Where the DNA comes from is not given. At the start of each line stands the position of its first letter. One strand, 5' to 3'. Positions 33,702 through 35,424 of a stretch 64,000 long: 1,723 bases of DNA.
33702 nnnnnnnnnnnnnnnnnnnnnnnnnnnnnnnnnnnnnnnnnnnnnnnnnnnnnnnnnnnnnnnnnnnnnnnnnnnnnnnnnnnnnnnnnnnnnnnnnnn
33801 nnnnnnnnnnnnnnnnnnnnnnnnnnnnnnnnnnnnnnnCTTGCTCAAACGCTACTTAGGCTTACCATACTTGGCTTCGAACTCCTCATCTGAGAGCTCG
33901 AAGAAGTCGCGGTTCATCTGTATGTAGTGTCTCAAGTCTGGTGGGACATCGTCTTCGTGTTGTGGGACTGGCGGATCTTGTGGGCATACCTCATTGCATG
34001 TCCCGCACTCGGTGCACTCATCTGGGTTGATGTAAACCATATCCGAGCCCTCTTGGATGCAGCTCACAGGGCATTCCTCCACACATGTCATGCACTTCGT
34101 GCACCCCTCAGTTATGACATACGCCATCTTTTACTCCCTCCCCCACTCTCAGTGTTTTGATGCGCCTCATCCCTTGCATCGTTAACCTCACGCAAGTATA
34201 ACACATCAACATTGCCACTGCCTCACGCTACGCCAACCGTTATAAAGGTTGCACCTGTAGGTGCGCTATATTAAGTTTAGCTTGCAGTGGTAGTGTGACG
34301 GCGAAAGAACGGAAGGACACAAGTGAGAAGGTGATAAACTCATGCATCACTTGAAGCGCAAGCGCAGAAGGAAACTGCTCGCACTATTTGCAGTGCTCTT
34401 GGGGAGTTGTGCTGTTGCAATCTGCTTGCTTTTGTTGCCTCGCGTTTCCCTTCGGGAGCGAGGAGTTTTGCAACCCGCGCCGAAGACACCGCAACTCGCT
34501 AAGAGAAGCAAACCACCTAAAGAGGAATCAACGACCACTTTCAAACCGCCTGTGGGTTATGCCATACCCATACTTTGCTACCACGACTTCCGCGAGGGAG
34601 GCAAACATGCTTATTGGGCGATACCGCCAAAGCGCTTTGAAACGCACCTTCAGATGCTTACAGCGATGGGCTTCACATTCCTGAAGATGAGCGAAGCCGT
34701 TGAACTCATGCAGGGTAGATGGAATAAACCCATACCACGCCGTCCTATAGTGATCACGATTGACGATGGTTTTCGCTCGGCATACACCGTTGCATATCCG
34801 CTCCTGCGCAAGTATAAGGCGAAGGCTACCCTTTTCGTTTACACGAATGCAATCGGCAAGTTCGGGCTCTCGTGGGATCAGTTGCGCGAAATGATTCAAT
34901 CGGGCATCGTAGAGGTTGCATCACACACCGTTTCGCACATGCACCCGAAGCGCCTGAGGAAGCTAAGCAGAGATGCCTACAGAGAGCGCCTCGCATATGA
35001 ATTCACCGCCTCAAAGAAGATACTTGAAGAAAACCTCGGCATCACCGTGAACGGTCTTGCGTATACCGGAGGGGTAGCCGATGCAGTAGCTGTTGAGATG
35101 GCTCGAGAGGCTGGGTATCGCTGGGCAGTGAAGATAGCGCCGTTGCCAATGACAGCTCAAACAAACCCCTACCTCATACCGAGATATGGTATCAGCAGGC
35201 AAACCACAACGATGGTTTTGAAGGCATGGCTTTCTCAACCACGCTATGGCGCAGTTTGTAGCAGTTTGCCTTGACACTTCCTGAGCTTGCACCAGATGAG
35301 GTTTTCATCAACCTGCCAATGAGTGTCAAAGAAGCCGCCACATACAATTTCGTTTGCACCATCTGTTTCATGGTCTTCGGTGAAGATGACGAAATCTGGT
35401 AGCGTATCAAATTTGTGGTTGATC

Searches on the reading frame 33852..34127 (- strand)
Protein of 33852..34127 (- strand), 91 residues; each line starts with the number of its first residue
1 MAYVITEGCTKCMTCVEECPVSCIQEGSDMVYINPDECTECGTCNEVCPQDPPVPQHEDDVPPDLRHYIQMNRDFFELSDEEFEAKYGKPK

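Call 3: search_protein_families(library=pfam, proteins=[window:33852-34127:-])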
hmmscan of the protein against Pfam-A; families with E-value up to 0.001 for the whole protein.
window:33852-34127:- (91 aa): 11 families
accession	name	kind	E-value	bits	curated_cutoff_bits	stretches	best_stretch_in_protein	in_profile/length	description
PF13237.11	Fer4_10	-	8.7e-12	45.2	25.5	2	3-49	3-53/53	4Fe-4S dicluster domain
PF00037.32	Fer4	-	3.4e-11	42.9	21.1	2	31-51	1-21/24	4Fe-4S binding domain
PF12797.12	Fer4_2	-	1.1e-09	38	24.5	1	30-49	2-21/22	4Fe-4S binding domain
PF13187.11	Fer4_9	-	1.5e-07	31.7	27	1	9-51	2-50/52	4Fe-4S dicluster domain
PF12837.12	Fer4_6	-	1.6e-06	28.2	25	0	31-49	2-20/24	4Fe-4S binding domain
PF12838.12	Fer4_7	-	2e-06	28.6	27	1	9-50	2-50/52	4Fe-4S dicluster domain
PF14697.11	Fer4_21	-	1.5e-05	25.5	35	1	3-50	2-53/59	4Fe-4S dicluster domain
PF13183.11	Fer4_8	-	4e-05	24.5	27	0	31-50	47-66/68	4Fe-4S dicluster domain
PF12798.12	Fer4_3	-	6.5e-05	23.9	27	0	38-51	1-14/15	4Fe-4S binding domain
PF12800.12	Fer4_4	-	0.00015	22.3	24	0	7-21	2-16/17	4Fe-4S binding domain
PF13484.11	Fer4_16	-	0.00034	21.8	30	0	9-27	2-20/66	4Fe-4S double cluster binding domain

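Call 4: search_protein_families(library=ncbifam, proteins=[window:33852-34127:-])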
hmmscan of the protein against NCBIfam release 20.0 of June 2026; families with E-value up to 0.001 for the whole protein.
window:33852-34127:- (91 aa): 40 families (the best 25 are shown)
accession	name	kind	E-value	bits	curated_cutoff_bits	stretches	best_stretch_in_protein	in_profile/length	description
NF045480.1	FdxA_Actino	equivalog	2.1e-23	82.6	125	1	1-81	1-81/107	ferredoxin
NF045490.1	FdxA_Protbact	equivalog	1.6e-18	66.9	135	1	1-76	1-76/104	ferredoxin FdxA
NF058577.1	FdxA_fam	equivalog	7.3e-18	64.5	65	1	1-51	1-51/52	4Fe-4S ferredoxin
TIGR04041.1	activase_YjjW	hypoth_equivalog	2.8e-09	36.8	250.2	1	7-75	41-108/276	YjjW family glycine radical enzyme activase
NF033683.1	di_4Fe-4S_YfhL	equivalog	3.5e-09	36.8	86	1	1-59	1-65/80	YfhL family 4Fe-4S dicluster ferredoxin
TIGR04105.1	FeFe_hydrog_B1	subfamily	3.5e-09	35.8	450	1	2-50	106-156/462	monomeric [FeFe] hydrogenase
NF045790.1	OxalOxreddelta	equivalog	8.3e-09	35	230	1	6-51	259-304/316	oxalate oxidoreductase subunit delta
NF043069.1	T4HPD_activ_SAM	equivalog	9.4e-09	35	425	1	5-76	49-120/299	trans-4-hydroxy-L-proline dehydratase activase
TIGR02700.1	flavo_MJ0208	hypoth_equivalog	1.9e-08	33.9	251.35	1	4-51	145-192/234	dihydromethanopterin reductase (acceptor)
TIGR00402.1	napF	equivalog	1.5e-07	31.5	102.2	1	8-60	36-91/149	ferredoxin-type protein NapF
NF045874.1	Vhu_polyferre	exception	1.5e-07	30.5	600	1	8-50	31-73/381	F420-non-reducing hydrogenase associated-polyferredoxin VhuB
NF005504.0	PRK07118.1-3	equivalog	1.7e-07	30.9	437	1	6-51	218-263/293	Fe-S cluster domain-containing protein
NF045763.1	PhenlGlyoxDHPadF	equivalog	2.3e-07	30.9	150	1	7-50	31-74/78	NADH-dependent phenylglyoxylate dehydrogenase subunit delta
NF041836.1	rnfB_Methano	equivalog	1.1e-06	28.3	445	1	4-51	213-260/265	Rnf electron transport complex subunit RnfB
TIGR02179.1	PorD_KorD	subfamily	1.7e-06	28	60.05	1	6-51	24-70/78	2-oxoacid:acceptor oxidoreductase, delta subunit, pyruvate/2-ketoisovalerate family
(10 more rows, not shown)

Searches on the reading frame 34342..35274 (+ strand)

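Call 3: search_protein_families(library=pfam, proteins=[window:34342-35274:+])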
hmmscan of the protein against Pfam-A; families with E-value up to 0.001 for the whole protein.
window:34342-35274:+ (310 aa): 1 family
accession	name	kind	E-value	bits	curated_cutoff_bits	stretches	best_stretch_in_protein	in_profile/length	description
PF01522.26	Polysacc_deac_1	-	1.3e-23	83.7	23.1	1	131-260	4-122/124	Polysaccharide deacetylase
